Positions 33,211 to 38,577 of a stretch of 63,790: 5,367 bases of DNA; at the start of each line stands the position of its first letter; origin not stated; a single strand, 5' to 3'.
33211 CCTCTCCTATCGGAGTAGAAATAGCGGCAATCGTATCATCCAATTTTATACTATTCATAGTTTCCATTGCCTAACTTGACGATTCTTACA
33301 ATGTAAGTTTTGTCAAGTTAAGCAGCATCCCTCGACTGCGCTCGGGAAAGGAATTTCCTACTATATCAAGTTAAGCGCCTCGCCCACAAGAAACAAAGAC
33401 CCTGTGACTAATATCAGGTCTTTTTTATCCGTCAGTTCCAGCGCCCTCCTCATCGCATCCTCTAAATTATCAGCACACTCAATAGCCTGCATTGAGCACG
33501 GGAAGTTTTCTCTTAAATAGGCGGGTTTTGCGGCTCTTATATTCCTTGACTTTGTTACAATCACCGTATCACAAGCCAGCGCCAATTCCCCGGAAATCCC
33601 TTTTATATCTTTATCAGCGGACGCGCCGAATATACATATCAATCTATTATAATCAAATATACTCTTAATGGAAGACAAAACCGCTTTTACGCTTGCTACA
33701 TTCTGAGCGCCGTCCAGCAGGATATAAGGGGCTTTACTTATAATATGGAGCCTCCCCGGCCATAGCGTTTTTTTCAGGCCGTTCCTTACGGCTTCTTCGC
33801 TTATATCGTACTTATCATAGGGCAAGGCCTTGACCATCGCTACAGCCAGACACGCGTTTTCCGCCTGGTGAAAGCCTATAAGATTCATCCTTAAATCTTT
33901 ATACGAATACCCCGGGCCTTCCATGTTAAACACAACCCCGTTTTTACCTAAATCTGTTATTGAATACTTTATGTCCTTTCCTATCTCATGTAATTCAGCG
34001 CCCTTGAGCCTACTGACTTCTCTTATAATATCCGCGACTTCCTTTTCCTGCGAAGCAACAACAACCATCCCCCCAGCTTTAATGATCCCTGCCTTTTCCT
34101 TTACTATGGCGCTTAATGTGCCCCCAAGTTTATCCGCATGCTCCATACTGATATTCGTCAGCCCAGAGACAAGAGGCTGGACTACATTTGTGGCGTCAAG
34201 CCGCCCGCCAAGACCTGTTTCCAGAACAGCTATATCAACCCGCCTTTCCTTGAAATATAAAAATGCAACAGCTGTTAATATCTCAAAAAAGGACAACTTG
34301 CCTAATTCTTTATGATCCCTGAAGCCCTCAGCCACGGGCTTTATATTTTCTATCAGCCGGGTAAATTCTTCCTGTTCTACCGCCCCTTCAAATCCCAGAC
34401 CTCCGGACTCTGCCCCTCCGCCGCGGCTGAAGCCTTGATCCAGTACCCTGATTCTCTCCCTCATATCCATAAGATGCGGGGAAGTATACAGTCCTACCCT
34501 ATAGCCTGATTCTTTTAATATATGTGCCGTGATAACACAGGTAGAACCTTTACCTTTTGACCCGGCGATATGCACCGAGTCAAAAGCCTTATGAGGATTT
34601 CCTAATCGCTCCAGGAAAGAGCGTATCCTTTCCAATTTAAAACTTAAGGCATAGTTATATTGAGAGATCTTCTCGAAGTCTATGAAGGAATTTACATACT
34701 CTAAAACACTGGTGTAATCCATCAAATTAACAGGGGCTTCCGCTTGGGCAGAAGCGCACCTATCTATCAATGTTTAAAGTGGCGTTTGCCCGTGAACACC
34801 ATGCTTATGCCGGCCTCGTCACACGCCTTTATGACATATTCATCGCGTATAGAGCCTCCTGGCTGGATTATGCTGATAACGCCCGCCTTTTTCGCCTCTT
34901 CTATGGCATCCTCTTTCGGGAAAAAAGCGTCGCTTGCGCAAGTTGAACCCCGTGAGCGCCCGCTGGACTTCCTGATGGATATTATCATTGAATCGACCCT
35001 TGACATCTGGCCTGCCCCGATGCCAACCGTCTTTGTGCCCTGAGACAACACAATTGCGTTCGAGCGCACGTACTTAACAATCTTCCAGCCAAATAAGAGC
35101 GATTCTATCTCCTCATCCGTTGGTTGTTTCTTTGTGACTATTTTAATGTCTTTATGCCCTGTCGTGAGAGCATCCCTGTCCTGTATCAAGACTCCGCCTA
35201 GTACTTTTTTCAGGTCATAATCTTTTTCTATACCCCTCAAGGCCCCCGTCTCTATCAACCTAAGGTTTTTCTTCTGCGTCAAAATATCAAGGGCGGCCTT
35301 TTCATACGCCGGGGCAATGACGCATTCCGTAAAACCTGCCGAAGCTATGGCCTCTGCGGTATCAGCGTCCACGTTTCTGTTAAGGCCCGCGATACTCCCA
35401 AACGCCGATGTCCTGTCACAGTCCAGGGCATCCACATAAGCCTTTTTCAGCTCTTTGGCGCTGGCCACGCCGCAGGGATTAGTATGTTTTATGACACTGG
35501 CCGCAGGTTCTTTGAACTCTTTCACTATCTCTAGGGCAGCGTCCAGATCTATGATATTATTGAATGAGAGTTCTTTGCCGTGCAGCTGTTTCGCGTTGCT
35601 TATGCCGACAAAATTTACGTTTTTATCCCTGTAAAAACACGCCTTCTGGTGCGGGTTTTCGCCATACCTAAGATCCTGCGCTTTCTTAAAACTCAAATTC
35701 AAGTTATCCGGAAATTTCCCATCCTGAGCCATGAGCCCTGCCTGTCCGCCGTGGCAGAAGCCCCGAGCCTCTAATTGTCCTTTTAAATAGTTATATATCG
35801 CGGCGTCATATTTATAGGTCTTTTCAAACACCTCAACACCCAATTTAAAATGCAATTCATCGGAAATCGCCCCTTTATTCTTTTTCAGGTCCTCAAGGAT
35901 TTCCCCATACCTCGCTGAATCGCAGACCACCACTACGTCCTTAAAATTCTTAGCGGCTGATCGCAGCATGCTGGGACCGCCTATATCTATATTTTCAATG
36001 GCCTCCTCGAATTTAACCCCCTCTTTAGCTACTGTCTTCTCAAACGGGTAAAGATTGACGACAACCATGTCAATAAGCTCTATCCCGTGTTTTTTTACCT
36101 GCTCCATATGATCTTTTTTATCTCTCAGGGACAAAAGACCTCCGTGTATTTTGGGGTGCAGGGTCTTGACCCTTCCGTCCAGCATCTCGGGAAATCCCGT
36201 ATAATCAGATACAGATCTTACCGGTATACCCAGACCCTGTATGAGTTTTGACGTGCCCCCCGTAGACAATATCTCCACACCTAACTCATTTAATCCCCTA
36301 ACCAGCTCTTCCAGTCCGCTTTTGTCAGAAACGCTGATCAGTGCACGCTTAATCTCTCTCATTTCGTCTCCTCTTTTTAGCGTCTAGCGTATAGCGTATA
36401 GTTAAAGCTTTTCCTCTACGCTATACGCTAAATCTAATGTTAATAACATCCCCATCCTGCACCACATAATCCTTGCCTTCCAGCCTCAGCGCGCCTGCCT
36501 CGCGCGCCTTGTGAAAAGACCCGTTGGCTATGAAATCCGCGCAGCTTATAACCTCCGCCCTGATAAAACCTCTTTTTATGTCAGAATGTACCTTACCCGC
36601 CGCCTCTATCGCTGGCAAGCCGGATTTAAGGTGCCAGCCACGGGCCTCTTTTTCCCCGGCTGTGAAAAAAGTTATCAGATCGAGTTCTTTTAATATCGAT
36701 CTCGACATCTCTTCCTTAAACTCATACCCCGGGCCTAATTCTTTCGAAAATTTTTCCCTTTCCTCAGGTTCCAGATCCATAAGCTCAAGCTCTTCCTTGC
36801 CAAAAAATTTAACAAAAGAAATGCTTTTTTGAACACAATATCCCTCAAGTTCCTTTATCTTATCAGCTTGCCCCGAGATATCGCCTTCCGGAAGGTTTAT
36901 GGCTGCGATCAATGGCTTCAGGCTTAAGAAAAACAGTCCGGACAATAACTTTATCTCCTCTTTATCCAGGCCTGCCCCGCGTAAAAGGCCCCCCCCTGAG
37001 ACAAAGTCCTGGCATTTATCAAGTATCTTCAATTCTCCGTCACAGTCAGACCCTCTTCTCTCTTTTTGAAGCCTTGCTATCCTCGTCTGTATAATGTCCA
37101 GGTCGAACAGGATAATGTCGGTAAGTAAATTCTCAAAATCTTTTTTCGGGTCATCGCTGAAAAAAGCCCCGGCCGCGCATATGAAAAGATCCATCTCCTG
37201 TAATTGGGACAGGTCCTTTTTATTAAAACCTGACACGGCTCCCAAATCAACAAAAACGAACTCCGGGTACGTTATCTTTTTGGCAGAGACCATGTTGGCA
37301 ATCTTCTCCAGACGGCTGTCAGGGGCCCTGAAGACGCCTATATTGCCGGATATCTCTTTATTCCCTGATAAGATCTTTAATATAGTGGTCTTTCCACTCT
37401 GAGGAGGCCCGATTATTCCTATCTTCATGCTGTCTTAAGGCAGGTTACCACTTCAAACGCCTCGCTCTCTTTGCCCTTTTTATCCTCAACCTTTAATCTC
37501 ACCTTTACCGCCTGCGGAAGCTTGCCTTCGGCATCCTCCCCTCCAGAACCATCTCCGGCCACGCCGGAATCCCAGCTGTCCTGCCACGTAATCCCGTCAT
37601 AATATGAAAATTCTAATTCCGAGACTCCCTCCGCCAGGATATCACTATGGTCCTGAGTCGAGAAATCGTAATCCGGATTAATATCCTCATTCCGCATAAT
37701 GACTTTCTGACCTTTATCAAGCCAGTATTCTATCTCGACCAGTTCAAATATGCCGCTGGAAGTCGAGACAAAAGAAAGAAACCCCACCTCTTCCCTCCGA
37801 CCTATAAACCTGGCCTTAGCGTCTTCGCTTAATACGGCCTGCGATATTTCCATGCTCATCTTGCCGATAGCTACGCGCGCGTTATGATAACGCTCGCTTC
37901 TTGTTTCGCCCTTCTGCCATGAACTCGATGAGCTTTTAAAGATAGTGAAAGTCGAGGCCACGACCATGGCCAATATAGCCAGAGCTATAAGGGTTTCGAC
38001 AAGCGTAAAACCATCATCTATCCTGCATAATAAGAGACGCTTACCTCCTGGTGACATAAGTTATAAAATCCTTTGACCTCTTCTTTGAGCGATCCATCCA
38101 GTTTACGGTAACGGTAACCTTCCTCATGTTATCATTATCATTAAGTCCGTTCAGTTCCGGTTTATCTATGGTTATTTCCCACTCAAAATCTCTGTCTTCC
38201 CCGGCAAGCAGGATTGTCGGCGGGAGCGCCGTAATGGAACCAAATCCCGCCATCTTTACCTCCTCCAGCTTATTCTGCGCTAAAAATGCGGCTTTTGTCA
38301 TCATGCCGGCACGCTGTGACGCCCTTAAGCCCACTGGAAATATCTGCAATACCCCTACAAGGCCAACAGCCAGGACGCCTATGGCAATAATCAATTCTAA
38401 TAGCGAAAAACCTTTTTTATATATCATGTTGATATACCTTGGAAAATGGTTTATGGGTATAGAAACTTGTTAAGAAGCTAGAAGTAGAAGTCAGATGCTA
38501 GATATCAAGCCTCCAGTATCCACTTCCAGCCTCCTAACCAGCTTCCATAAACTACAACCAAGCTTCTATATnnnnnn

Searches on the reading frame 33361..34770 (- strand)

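Call 49: search_protein_families(library=pfam, proteins=[window:33361-34770:-], max_evalue=0.001)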
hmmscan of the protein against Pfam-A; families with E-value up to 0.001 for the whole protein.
window:33361-34770:- (469 aa): 2 families
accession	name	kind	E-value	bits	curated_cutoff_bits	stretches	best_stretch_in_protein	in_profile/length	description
PF02875.26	Mur_ligase_C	-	1.5e-19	71.5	28.4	1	339-458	1-126/127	Mur ligase, glutamate ligase domain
PF08245.18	Mur_ligase_M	-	2.9e-14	53.9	24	1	170-312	49-199/200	Mur ligase middle domain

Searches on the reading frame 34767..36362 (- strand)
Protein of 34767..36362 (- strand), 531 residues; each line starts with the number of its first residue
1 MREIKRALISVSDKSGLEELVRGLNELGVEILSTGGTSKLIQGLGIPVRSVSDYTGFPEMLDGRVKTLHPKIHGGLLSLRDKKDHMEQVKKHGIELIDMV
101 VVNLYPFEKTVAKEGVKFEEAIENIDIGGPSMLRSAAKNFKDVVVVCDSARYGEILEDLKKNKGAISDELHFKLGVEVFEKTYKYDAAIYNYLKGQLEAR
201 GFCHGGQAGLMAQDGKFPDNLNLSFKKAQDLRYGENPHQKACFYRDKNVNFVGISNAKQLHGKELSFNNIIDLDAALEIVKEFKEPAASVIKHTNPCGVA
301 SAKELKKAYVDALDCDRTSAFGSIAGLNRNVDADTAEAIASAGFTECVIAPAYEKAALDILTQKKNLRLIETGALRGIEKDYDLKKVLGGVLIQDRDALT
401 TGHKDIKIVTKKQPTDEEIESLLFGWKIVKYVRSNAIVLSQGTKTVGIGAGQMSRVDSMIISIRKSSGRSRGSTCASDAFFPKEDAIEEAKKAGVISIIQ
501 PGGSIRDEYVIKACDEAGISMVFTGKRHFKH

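Call 49: search_protein_families(library=pfam, proteins=[window:34767-36362:-], max_evalue=0.001)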
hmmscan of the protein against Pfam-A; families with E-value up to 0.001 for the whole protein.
window:34767-36362:- (531 aa): 2 families
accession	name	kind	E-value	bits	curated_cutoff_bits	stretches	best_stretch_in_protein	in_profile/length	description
PF01808.24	AICARFT_IMPCHas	-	3.4e-117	391.8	25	1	136-465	1-311/311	AICARFT/IMPCHase bienzyme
PF02142.27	MGS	-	5.3e-26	91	24.1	1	17-130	2-93/94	MGS-like domain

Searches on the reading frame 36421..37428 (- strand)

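Call 49: search_protein_families(library=pfam, proteins=[window:36421-37428:-], max_evalue=0.001)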
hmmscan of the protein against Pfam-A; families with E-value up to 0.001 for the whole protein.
window:36421-37428:- (335 aa): 1 family
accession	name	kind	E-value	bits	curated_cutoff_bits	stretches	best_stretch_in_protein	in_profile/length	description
PF06071.19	YchF-GTPase_C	-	2.6e-33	114.4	27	1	251-333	1-83/84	Protein of unknown function (DUF933)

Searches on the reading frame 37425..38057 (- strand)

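Call 49: search_protein_families(library=pfam, proteins=[window:37425-38057:-], max_evalue=0.001)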
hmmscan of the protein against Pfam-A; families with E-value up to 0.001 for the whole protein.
window:37425-38057:- (210 aa): 2 families
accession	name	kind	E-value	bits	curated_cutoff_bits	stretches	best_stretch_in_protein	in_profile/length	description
PF11612.13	T2SSJ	-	4.4e-10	40.4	28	1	105-192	56-132/140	Type II secretion system (T2SS), protein J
PF07963.17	N_methyl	-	9.6e-07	28.6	21.2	1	16-35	6-25/27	Prokaryotic N-terminal methylation motif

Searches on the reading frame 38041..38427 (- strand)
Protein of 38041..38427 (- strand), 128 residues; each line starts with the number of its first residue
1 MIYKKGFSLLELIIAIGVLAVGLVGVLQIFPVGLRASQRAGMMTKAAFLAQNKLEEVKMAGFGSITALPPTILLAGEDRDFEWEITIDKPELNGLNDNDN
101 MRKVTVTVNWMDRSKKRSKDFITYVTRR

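Call 49: search_protein_families(library=pfam, proteins=[window:38041-38427:-], max_evalue=0.001)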
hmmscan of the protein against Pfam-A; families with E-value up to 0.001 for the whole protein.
window:38041-38427:- (128 aa): 1 family
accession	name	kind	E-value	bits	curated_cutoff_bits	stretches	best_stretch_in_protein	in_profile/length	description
PF07963.17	N_methyl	-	4.6e-06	26.4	21.2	1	3-27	3-27/27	Prokaryotic N-terminal methylation motif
